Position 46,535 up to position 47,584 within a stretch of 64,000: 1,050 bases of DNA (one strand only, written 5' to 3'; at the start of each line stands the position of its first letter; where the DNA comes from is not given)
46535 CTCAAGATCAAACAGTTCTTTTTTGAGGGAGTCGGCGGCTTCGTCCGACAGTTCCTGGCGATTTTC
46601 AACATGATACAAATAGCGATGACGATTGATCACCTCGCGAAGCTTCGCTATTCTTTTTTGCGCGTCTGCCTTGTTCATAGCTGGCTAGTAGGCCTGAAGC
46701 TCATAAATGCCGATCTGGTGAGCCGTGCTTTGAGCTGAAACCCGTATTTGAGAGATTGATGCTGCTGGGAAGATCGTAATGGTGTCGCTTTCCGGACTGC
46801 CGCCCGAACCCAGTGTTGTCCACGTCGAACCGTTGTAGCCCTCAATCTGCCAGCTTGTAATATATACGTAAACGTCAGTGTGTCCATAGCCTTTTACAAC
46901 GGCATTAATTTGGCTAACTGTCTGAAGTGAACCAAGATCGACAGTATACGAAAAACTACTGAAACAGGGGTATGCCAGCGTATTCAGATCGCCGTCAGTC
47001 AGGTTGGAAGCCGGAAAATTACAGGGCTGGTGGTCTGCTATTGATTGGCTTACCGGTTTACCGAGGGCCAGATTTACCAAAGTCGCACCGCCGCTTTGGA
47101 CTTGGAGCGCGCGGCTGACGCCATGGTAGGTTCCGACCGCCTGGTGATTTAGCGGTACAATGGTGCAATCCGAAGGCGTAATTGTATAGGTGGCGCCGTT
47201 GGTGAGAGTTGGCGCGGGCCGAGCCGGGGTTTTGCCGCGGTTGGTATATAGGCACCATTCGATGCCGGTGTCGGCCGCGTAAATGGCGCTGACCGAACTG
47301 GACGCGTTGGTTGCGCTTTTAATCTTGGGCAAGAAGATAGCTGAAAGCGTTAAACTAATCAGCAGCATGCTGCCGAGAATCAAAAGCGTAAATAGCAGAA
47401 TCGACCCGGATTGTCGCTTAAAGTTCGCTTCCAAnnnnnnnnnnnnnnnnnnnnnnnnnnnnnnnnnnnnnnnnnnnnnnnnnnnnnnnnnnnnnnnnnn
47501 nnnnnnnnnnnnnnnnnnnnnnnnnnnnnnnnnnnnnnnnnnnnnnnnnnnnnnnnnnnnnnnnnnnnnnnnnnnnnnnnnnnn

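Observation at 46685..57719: Complete type IV pilus operon with a discoidin-domain tip/adhesin candidate, adjacent to comF: a natural-competence / DNA-uptake module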

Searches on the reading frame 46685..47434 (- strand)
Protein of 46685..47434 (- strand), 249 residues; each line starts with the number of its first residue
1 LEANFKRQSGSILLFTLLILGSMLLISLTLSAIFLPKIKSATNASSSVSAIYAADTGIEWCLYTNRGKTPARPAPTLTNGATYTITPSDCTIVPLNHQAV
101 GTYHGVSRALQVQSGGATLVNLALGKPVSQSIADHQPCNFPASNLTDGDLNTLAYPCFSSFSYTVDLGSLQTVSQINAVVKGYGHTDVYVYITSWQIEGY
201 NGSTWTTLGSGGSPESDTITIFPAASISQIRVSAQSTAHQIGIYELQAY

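Call 4: search_protein_families(library=pfam, max_evalue=1, proteins=[window:46685-47434:-])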
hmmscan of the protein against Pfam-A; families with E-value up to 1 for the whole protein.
window:46685-47434:- (249 aa): 3 families
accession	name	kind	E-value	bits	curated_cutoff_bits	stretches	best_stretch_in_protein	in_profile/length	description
PF00754.31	F5_F8_type_C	-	1.1e-06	29.3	28.2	1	139-242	11-122/127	F5/8 type C domain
PF22633.2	F5_F8_type_C_2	-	0.00091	20.2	27.8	1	145-232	2-91/91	NedA-like, galactose-binding domain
PF20647.2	DUF6808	-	0.079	13.4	24.4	1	198-233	12-47/86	Domain of unknown function (DUF6808)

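Call 11: find_homologous_proteins(query=window:46685-47434:-, max_evalue=0.001)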
Query window:46685-47434:- (249 aa): 3 proteins with E <= 0.001 among 862 candidates.
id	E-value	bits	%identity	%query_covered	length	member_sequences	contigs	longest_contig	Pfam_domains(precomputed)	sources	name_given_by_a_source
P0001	1.4e-138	478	94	91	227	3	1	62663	PF00754.32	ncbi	-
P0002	1.2e-40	157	57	58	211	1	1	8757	PF00754.32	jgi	jgi:hypothetical protein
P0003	3.6e-34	136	57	52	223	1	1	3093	PF00754.32,PF01471.24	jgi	jgi:hypothetical protein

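Call 12: search_protein_families(library=ncbifam, max_evalue=0.01, proteins=[window:46685-47434:-])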
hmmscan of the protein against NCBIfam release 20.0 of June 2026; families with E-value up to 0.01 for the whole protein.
window:46685-47434:- (249 aa): 0 families

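Call 16: find_encoding_contigs(protein=P0001, flank=10000, max_places=4)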
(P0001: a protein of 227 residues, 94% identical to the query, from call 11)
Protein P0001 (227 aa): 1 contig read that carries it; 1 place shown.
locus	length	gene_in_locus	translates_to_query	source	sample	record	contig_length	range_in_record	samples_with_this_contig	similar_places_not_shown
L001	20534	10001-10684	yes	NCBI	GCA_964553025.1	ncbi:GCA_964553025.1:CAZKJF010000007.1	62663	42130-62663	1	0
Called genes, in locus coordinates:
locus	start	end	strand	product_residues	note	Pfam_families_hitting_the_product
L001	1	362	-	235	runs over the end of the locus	PF18912:DZR_2 (weak), PF00156:Pribosyltran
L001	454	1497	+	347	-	PF11104:PilM_2, PF14450:FtsA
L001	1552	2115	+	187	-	-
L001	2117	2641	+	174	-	PF04350:PilO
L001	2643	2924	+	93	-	-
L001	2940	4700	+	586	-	PF05157:MshEN, PF00437:T2SSE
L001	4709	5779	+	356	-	PF00437:T2SSE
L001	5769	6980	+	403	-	PF28597:T2SSF_N, PF00482:T2SSF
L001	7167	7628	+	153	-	-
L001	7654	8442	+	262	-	PF06750:A24_N_bact, PF01478:Peptidase_A24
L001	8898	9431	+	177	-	PF07963:N_methyl (weak)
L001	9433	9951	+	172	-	PF07963:N_methyl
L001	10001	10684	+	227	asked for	PF00754:F5_F8_type_C (weak)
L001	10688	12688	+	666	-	PF22745:Nlig-Ia, PF01653:DNA_ligase_aden, PF03120:OB_DNA_ligase, PF03119:DNA_ligase_ZBD, PF14520:HHH_5 (faint), PF12826:HHH_2, PF00533:BRCT, PF12738:PTCB-BRCT (weak)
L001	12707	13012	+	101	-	PF02686:GatC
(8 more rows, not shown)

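Call 17: find_encoding_contigs(protein=P0002, flank=10000, max_places=4)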
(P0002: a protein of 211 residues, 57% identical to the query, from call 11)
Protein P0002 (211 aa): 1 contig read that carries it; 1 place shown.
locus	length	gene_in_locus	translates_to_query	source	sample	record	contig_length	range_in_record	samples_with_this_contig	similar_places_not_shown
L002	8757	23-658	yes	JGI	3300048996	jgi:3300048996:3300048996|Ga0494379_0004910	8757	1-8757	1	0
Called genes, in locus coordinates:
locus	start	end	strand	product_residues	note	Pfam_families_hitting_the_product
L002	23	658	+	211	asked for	PF00754:F5_F8_type_C (weak)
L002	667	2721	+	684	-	PF22745:Nlig-Ia, PF01653:DNA_ligase_aden, PF03120:OB_DNA_ligase, PF03119:DNA_ligase_ZBD (weak), PF14520:HHH_5 (weak), PF12826:HHH_2, PF00533:BRCT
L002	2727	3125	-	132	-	PF07681:DoxX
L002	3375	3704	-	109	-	-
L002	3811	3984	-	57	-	-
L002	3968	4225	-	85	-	PF08534:Redoxin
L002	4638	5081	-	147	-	-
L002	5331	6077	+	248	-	-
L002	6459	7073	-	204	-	PF08433:KTI12 (weak), PF13671:AAA_33, PF13238:AAA_18 (weak), PF24749:DUF7695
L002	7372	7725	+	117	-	PF21983:NikA-like (faint)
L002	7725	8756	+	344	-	?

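Call 19: search_protein_representatives(protein=window:46685-47434:-)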
Query: 249 residues. Proteins with E-value up to 0.001 (for the whole library): 734; up to 1e-10: 147; up to 1e-30: 12. The best 150 are listed.
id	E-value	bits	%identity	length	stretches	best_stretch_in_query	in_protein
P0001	4.5e-139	477.7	94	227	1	23-249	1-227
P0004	3.5e-45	170.5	33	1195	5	127-246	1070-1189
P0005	1.1e-42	162.3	34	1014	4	104-249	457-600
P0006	3.1e-42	160.8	43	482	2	119-248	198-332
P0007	1.4e-41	158.6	37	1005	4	139-247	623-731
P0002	3.9e-41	157.2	57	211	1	104-249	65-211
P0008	2.4e-40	154.6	32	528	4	122-247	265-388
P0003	1.2e-34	136.1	54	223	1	113-249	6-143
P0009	1.4e-34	135.7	32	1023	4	139-246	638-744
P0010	3.5e-34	134.5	36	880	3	138-247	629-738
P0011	1.2e-31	126.1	36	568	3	134-249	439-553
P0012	4.9e-31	124.2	33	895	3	113-249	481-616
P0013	2.4e-29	118.6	52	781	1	119-248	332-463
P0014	2.3e-28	115.4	61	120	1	4-113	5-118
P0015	3.5e-28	114.8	41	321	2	106-249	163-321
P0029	3.1e-21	92.1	42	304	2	105-249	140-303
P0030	4.2e-21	91.7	42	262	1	7-159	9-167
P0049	9.5e-19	84.0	39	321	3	187-249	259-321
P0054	1.5e-18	83.3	42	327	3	184-249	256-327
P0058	3.8e-18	82.0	41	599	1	100-249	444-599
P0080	2.7e-15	72.7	38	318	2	104-249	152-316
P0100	9.5e-14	67.6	40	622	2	103-249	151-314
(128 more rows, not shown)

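Call 20: predict_structure(protein=window:46685-47434:-)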
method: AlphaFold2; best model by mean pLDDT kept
length: 249 residues; sequences in the alignment: 1
mean_pLDDT: 51.4   pTM: 0.42
mean pLDDT of the five models: 51.4, 49.3, 41.4, 39.3, 33.3
residues with pLDDT >= 90: 5; 70-90: 50; 50-70: 59; < 50: 135
segments of 3 or more residues with pLDDT < 50: 36-157, 184-188, 241-246
pLDDT, mean of each block of 10 residues (from residue 1): 61 87 85 53 33 29 32 34 34 29 28 34 36 39 40 44 62 63 49 79 86 66 73 65 46
secondary structure, 60 per line:
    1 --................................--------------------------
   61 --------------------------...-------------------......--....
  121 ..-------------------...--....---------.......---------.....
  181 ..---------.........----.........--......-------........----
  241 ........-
elements in order: H3-34 E109-114 E117-122 H147-150 E160-166 E176-182 E192-200 E205-213 E216-221 E229-236 E241-248

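Call 31: predict_structure(alignment_id=A1)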
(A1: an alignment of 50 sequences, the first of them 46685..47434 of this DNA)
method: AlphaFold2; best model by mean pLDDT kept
length: 249 residues; sequences in the alignment: 50
mean_pLDDT: 90.7   pTM: 0.61
mean pLDDT of the five models: 90.7, 90.4, 90.4, 90.3, 89.2
residues with pLDDT >= 90: 189; 70-90: 37; 50-70: 23; < 50: 0
segments of 3 or more residues with pLDDT < 50: none
pLDDT, mean of each block of 10 residues (from residue 1): 67 95 98 97 97 97 83 93 96 90 98 77 96 76 96 90 97 96 62 94 98 94 97 90 94
secondary structure, 60 per line:
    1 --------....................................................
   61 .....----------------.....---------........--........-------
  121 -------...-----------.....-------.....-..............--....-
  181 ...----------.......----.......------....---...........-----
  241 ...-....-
elements in order: H9-65 E82-86 E96-103 E106-113 E128-130 H142-146 E154-158 E160-173 E176-179 E194-200 E205-211 E218-221 E225-235 E241-243 E245-248

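Call 34: fold_search(model_id=the predicted structure, library=pdb)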
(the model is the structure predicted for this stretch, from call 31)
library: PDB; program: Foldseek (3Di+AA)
matches with E <= 10: 1013; with E <= 0.001: 216
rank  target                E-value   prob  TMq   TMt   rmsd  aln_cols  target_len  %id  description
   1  4zy9_A                7.5e-09  1.00  0.43  0.77   2.8       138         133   24  X-ray crystal structure of selenomethionine-labelled V110M mutant of chitosan-binding module 1 derived from chitosanas (released 2016-04-13)
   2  4zxe_A                9.4e-09  1.00  0.44  0.79   2.5       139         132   24  X-ray crystal structure of chitosan-binding module 1 derived from chitosanase/glucanase from Paenibacillus sp. IK-5. (released 2016-04-13)
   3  4a42_A                9.4e-09  1.00  0.41  0.76   3.1       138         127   23  CpGH89CBM32-6 produced by Clostridium perfringens (released 2012-04-04)
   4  4a42_B                1.0e-08  1.00  0.41  0.77   3.0       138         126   23  CpGH89CBM32-6 produced by Clostridium perfringens (released 2012-04-04)
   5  4zz5_A                1.6e-08  1.00  0.44  0.80   2.4       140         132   24  X-ray crystal structure of chitosan-binding module 2 derived from chitosanase/glucanase from Paenibacillus sp. IK-5 (released 2016-04-13)
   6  4a3z                  2.5e-08  1.00  0.44  0.77   2.7       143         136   22  CpGH89CBM32-4 (seleno-methionine labeled) produced by Clostridium perfringens (released 2012-04-04)
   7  6or4_A                3.1e-08  1.00  0.44  0.25   2.5       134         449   21  Crystal structure of SpGH29 (released 2019-07-10)
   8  4zxe_C                3.1e-08  1.00  0.44  0.77   2.5       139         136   24  X-ray crystal structure of chitosan-binding module 1 derived from chitosanase/glucanase from Paenibacillus sp. IK-5. (released 2016-04-13)
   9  6q63_A                3.3e-08  1.00  0.37  0.14  10.0       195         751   16  BT0459 (released 2019-05-08)
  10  2v72                  9.7e-08  1.00  0.40  0.69   3.1       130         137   23  The structure of the family 32 CBM from C. perfringens NanJ in complex with galactose (released 2007-08-21)
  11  6org_A                1.4e-07  1.00  0.44  0.25   2.6       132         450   20  Crystal structure of SpGH29 (released 2019-07-10)
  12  4a6o_A                1.4e-07  1.00  0.45  0.75   3.1       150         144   21  CpGH89CBM32-4, produced by Clostridium perfringens, in complex with glcNAc-alpha-1,4-galactose (released 2012-04-04)
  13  6org_B                1.6e-07  1.00  0.44  0.25   2.5       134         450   21  Crystal structure of SpGH29 (released 2019-07-10)
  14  8q5u_E                2.0e-07  1.00  0.42  0.25  16.7       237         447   11  Endoglycosidase S2 in complex with IgG1 Fc (released 2024-04-17)
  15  8q5u_F                2.0e-07  1.00  0.41  0.15  16.9       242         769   11  Endoglycosidase S2 in complex with IgG1 Fc (released 2024-04-17)
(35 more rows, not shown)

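Call 45: find_related_loci(query=A3, collection=genome_contigs, flank=10000)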
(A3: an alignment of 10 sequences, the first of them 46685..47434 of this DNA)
Query A3 (249 aa) in genome_contigs; peptide patterns used: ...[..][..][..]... (x = any residue, [..] = any of these).
34 stretches matched a pattern; 23 encode a relative of the query (tblastn E <= 1e-3); 23 distinct loci.
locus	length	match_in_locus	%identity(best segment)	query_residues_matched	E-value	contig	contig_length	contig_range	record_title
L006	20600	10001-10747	94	1-249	4e-161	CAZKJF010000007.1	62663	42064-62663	MAG TPA_asm: uncultured Candidatus Saccharibacteria bacterium isolate binchicken_co84_142 genome assembly, contig: k141_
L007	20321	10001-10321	63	6-112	5e-40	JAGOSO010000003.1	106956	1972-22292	MAG: Candidatus Paceibacterota bacterium isolate Gw_Eff_bin_33 Gw_Eff_222_length_106956_cov_7.442034, whole genome shotg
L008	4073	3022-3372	57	8-124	1e-39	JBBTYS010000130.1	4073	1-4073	MAG: Patescibacteria group bacterium isolate H41-bin028_1 H41_bin028_1_000000000130, whole genome shotgun sequence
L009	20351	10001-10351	56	1-113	4e-37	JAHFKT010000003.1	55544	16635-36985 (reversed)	MAG: Candidatus Yanofskybacteria bacterium isolate nzgw416 NODE_262_length_55545_cov_3.855045, whole genome shotgun sequ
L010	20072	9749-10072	59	8-112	1e-35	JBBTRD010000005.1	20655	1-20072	MAG: Patescibacteria group bacterium isolate H41-bin020_1 H41_bin020_1_000000000005, whole genome shotgun sequence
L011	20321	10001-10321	58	9-112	4e-35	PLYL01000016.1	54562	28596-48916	MAG: Candidatus Yanofskybacteria bacterium isolate palsa_1334 73.20120700_P3D.271_contig_129434, whole genome shotgun se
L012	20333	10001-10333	54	8-112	1e-34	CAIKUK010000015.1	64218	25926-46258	MAG: Candidatus Yanofskybacteria bacterium isolate LJ-13-9m_bin-277 genome assembly, contig: bin-277:15/24, whole genome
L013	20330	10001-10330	55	8-112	1e-32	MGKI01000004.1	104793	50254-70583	MAG: Candidatus Yanofskybacteria bacterium RIFCSPLOWO2_01_FULL_42_49 rifcsplowo2_01_scaffold_287, whole genome shotgun s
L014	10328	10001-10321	55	6-112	3e-32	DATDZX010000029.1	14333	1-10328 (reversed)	MAG TPA_asm: Candidatus Paceibacterota bacterium isolate SMAG_U8203 k141_1660233, whole genome shotgun sequence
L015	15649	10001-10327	54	7-114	8e-32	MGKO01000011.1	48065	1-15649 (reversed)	MAG: Candidatus Yanofskybacteria bacterium RIFCSPLOWO2_01_FULL_49_17 rifcsplowo2_01_scaffold_3834, whole genome shotgun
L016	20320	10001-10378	52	1-113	6e-30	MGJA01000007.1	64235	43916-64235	MAG: Candidatus Yanofskybacteria bacterium RIFCSPHIGHO2_01_FULL_41_21 rifcsphigho2_01_scaffold_1627, whole genome shotgu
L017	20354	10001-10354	49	6-114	5e-30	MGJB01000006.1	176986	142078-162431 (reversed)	MAG: Candidatus Yanofskybacteria bacterium RIFCSPHIGHO2_01_FULL_41_26 rifcsphigho2_01_scaffold_164, whole genome shotgun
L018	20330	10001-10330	48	8-112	2e-29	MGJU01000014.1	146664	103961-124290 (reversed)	MAG: Candidatus Yanofskybacteria bacterium RIFCSPHIGHO2_02_FULL_43_17 rifcsphigho2_02_scaffold_364, whole genome shotgun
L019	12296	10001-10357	47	1-113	4e-29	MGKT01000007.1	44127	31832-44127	MAG: Candidatus Yanofskybacteria bacterium RIFCSPLOWO2_02_FULL_44_18 rifcsplowo2_02_scaffold_639, whole genome shotgun s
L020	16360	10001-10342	45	5-112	8e-29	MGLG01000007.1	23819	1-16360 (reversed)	MAG: Candidatus Yanofskybacteria bacterium RIFOXYD1_FULL_42_10 rifoxyd1_full_scaffold_1639, whole genome shotgun sequenc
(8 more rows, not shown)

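Call 65: find_encoding_contigs(protein=P0054, flank=8000, max_places=2)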
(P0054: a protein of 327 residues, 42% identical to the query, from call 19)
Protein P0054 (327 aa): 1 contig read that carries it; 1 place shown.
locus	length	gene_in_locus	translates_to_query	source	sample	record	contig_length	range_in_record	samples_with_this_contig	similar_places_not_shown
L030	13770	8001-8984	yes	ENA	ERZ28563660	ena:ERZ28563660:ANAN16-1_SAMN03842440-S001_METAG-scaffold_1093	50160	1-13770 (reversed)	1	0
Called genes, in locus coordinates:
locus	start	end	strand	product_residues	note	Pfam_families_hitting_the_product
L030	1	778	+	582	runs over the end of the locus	PF05157:MshEN, PF00437:T2SSE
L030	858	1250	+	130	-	PF00072:Response_reg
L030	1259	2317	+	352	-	PF00437:T2SSE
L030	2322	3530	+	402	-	PF28597:T2SSF_N, PF00482:T2SSF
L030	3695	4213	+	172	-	PF07963:N_methyl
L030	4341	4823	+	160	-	PF07963:N_methyl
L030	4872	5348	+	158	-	PF07963:N_methyl (weak)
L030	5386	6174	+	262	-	PF06750:A24_N_bact, PF01478:Peptidase_A24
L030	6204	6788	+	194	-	-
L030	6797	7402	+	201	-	-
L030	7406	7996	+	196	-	PF07963:N_methyl (weak)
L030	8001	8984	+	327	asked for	-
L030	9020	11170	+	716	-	PF22745:Nlig-Ia, PF01653:DNA_ligase_aden, PF03120:OB_DNA_ligase, PF03119:DNA_ligase_ZBD (weak), PF14520:HHH_5 (faint), PF12826:HHH_2, PF00533:BRCT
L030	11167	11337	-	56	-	-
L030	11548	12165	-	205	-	PF00657:Lipase_GDSL, PF14606:Lipase_GDSL_3 (weak), PF13472:Lipase_GDSL_2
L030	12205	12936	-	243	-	PF02358:Trehalose_PPase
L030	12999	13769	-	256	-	?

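Call 66: find_encoding_contigs(protein=P0030, flank=8000, max_places=2)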
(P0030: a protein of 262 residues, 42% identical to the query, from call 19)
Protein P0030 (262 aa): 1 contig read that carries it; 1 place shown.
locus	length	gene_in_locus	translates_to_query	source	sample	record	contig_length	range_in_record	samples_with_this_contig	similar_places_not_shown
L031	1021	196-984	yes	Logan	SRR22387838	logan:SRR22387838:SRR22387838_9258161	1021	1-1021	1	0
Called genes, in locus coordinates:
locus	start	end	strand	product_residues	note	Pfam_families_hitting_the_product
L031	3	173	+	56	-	?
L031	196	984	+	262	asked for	PF00754:F5_F8_type_C, PF22633:F5_F8_type_C_2 (weak)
